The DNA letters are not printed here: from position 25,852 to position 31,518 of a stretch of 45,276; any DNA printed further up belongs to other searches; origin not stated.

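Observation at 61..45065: Pervasive ~51-56 bp A/T-palindromic repeat family occupies about half of all intergenic DNA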

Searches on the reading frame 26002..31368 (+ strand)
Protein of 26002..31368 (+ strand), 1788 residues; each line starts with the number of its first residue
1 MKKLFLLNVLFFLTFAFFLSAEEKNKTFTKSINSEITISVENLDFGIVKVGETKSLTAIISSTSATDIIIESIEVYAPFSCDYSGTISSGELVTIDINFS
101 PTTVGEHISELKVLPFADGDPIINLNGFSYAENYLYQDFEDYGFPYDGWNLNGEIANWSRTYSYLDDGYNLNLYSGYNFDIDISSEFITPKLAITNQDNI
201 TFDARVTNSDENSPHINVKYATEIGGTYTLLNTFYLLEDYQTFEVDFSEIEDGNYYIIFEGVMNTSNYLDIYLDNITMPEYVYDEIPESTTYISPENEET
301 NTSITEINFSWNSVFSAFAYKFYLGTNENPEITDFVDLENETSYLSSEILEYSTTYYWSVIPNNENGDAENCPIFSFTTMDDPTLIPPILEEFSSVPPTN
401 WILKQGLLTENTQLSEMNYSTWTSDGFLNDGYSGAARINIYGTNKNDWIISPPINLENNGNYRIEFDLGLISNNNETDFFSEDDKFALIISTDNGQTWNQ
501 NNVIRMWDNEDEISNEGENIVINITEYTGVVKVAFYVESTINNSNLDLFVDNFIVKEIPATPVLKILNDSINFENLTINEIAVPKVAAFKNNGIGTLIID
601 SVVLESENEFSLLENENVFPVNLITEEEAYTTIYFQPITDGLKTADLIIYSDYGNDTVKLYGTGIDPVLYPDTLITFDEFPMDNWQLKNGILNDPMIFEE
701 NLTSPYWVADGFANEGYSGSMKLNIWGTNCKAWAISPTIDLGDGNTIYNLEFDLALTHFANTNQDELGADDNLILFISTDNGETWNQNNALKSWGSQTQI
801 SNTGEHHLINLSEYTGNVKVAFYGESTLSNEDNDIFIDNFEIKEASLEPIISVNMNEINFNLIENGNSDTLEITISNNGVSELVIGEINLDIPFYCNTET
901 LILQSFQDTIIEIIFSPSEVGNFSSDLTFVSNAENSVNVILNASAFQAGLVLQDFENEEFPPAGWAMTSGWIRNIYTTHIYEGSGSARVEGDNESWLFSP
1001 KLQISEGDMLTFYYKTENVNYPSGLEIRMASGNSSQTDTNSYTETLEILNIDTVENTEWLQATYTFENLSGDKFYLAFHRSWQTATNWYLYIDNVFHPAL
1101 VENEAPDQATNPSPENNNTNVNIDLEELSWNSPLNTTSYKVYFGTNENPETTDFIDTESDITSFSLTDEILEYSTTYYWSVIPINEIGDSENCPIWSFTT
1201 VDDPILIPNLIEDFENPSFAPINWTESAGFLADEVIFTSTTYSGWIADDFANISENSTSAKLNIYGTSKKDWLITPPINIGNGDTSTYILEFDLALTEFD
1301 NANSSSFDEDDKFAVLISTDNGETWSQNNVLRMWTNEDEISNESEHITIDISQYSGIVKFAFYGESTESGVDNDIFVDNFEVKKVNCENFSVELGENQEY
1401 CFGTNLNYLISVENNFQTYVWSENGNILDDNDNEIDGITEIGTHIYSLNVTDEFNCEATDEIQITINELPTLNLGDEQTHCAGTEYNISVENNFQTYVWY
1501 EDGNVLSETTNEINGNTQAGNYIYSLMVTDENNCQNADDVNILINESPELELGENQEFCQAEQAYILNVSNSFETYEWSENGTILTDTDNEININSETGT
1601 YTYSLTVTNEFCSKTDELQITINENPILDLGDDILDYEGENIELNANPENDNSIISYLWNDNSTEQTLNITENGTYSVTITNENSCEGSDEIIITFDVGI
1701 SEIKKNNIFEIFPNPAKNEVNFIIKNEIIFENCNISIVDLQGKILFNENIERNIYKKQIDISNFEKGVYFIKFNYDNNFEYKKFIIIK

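Call 7: search_protein_families(library=pfam, proteins=[window:26002-31368:+])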
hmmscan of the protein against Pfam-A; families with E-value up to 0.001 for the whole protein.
window:26002-31368:+ (1788 aa): 11 families
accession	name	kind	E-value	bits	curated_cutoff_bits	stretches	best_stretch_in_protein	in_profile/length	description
PF22544.2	HYDIN_VesB_CFA65-like_Ig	-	7.3e-18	65.1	25.5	2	40-113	7-84/100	HYDIN/CFA65/VesB-like, Ig-like domain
PF18962.6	Por_Secre_tail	-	3.2e-14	53.4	27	1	1711-1786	1-75/75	Secretion system C-terminal sorting domain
PF22073.2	Cep192_D4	-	8.2e-14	52.2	35.5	1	849-936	2-100/112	Cep192 domain 4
PF22066.2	Cep192_D8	-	9.5e-12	45.5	33.5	1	853-945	8-100/101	Cep192 domain 8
PF22352.2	K319L-like_PKD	-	9.5e-10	38.8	27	0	1516-1543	56-83/84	K319L-like, PKD domain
PF18911.6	PKD_4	-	9.5e-08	32.4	27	0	1623-1690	1-76/85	PKD domain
PF02012.26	BNR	-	9.6e-08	31.4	27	0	776-786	1-11/12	BNR/Asp-box repeat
PF15780.11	ASH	-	2.2e-07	31.4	27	0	856-934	12-93/98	Abnormal spindle-like microcephaly-assoc'd, ASPM-SPD-2-Hydin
PF00629.30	MAM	-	5.8e-07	29.9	26.4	0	991-1095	55-150/158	MAM domain, meprin/A5/mu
PF24316.1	Tli3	-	2.2e-05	25.2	27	0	1295-1347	66-115/129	T6SS Tli3 immunity protein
PF05345.18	He_PIG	-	0.00019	22.2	24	0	1003-1054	30-85/96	Putative Ig domain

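Call 8: search_dna_similar(query=window:26002-31368:+, collection=phages, mode=protein, max_rows=10)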
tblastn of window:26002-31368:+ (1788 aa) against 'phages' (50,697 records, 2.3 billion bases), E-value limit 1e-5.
No match.
